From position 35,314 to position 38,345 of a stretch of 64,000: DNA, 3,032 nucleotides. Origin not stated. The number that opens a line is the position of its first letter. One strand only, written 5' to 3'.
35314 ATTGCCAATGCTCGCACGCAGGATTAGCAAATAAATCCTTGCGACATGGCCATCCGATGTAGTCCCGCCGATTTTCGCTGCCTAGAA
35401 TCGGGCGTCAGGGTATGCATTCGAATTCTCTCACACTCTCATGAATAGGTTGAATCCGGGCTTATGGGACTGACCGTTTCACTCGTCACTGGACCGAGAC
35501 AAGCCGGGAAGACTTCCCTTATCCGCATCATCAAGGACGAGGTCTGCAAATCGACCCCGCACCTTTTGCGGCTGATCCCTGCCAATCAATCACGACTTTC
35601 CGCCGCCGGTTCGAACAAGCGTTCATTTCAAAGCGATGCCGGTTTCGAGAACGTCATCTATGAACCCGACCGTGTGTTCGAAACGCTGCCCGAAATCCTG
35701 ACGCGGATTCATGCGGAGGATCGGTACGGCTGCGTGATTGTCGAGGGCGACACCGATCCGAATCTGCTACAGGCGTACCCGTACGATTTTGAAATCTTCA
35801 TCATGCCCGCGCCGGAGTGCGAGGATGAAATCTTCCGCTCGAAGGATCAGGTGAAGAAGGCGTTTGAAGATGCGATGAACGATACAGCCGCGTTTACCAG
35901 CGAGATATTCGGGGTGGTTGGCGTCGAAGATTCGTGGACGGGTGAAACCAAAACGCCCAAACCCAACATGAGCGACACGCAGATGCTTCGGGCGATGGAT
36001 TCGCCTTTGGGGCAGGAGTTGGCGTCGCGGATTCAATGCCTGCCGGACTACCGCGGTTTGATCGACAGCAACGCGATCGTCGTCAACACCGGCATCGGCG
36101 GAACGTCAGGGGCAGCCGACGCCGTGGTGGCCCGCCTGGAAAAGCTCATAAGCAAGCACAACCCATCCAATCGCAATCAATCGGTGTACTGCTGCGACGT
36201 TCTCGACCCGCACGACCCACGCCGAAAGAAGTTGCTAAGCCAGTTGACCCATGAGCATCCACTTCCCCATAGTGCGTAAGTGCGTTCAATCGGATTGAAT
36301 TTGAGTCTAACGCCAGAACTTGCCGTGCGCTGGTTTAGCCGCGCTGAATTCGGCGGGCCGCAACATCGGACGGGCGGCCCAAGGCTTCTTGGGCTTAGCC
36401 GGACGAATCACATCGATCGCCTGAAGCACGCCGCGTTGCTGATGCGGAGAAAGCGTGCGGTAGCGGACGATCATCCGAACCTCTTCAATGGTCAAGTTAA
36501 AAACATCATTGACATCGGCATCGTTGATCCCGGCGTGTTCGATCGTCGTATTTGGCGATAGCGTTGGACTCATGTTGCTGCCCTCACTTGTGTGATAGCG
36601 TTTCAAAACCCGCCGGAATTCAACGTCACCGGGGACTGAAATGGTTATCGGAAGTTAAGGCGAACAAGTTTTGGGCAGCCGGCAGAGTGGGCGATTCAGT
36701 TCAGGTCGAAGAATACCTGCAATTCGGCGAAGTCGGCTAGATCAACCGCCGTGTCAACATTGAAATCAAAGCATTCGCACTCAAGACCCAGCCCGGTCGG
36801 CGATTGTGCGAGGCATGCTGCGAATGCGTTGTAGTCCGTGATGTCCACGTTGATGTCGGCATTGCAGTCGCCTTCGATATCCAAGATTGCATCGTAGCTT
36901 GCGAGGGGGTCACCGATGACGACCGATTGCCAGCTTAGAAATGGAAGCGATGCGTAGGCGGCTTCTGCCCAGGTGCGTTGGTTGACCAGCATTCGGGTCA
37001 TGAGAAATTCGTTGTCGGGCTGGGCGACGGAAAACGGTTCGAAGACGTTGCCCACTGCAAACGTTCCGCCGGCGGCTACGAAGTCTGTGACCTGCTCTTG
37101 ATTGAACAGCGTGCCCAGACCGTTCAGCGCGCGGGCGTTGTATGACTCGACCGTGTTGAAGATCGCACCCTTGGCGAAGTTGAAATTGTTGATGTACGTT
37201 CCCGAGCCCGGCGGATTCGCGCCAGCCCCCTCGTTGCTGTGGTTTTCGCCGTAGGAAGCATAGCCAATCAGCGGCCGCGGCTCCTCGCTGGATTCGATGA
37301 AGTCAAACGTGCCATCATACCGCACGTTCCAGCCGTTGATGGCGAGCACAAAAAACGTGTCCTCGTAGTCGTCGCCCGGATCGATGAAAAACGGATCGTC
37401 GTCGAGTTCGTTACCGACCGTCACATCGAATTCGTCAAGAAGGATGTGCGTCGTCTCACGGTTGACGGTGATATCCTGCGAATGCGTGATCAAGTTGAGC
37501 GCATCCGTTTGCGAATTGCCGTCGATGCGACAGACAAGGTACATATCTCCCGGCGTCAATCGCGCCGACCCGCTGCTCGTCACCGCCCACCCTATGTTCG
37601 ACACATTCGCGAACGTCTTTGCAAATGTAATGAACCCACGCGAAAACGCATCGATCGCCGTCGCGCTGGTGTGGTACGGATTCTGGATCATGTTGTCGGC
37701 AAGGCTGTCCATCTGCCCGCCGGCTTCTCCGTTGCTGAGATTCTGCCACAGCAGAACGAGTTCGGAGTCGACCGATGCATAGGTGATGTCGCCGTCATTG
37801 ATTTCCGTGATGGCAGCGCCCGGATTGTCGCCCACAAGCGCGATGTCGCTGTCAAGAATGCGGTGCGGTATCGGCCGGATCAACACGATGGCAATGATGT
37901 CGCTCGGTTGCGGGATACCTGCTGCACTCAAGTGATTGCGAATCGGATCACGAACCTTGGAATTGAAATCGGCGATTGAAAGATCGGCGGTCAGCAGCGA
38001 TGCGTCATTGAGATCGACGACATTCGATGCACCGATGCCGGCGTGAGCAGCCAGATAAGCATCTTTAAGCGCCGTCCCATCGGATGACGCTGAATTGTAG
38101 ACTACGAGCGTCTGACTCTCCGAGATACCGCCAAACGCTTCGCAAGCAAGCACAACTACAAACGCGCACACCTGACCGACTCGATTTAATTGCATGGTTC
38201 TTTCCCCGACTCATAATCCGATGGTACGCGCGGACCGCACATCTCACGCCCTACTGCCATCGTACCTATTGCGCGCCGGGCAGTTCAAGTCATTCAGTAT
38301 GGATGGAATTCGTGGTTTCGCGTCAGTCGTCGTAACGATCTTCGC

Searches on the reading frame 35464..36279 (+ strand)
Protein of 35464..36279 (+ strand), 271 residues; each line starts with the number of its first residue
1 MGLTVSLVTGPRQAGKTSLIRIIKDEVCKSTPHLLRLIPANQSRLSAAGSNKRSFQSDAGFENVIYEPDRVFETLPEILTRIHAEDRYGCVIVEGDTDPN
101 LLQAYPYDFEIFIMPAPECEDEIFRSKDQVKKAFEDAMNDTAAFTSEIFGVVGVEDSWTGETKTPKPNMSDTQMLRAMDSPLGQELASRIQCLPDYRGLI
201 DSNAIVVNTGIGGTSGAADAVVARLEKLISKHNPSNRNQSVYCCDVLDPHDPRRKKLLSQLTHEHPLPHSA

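Call 46: search_protein_families(library=pfam, proteins=[window:35464-36279:+], max_evalue=0.001)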
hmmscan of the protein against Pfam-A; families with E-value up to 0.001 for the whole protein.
window:35464-36279:+ (271 aa): 0 families

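Call 75: search_protein_families(library=pfam, proteins=[window:35464-36279:+], max_evalue=1)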
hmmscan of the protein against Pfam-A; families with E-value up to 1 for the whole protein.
window:35464-36279:+ (271 aa): 3 families
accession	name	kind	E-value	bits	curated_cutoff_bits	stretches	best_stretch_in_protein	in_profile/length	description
PF13191.12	AAA_16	-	0.0099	16.8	32.6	1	7-30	28-51/167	AAA ATPase domain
PF13173.12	AAA_14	-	0.015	15.8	27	1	6-27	5-27/129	AAA domain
PF13401.12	AAA_22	-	0.26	12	27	1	6-41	8-43/130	AAA domain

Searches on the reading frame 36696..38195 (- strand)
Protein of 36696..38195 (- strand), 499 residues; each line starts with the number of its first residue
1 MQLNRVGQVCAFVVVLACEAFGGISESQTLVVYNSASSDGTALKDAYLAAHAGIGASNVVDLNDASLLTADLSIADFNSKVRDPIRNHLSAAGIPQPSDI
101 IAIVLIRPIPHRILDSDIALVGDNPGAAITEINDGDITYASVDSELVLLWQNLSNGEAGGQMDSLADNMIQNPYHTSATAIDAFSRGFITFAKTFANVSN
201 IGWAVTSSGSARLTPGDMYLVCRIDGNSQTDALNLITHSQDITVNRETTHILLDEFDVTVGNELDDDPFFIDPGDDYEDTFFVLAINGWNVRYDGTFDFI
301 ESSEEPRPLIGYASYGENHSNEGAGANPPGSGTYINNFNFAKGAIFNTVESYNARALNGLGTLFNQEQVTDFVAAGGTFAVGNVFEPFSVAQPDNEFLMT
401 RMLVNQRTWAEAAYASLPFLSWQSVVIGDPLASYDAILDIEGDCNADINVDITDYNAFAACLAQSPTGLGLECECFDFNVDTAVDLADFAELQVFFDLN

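Call 47: search_protein_families(library=pfam, proteins=[window:36696-38195:-], max_evalue=0.001)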
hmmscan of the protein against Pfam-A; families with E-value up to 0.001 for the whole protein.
window:36696-38195:- (499 aa): 0 families

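Call 75: search_protein_families(library=pfam, proteins=[window:36696-38195:-], max_evalue=1)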
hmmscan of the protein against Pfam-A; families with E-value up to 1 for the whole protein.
window:36696-38195:- (499 aa): 1 family
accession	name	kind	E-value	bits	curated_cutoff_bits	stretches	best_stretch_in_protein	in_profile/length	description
PF00404.24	Dockerin_1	-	0.0022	18.6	22.9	1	442-492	2-52/57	Dockerin type I domain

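Call 78: search_protein_families(library=ncbifam, proteins=[window:36696-38195:-], max_evalue=0.01)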
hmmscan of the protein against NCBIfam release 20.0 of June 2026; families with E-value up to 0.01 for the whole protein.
window:36696-38195:- (499 aa): 1 family
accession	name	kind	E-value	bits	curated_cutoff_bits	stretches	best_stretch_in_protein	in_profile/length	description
TIGR03790.1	TIGR03790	subfamily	1.2e-21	77.6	67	2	217-422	137-316/316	TIGR03790 family protein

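Call 84: find_encoding_contigs(protein=window:36696-38195:-, flank=500, max_places=10)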
Protein window:36696-38195:- (499 aa): 2 contigs read that carry it; 1 place shown.
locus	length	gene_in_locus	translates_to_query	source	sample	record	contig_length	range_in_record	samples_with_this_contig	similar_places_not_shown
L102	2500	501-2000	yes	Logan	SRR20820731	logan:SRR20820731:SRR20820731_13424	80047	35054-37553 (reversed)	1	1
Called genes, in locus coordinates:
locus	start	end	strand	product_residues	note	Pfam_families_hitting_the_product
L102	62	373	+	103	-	-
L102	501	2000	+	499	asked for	-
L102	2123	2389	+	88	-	-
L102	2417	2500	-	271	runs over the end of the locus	-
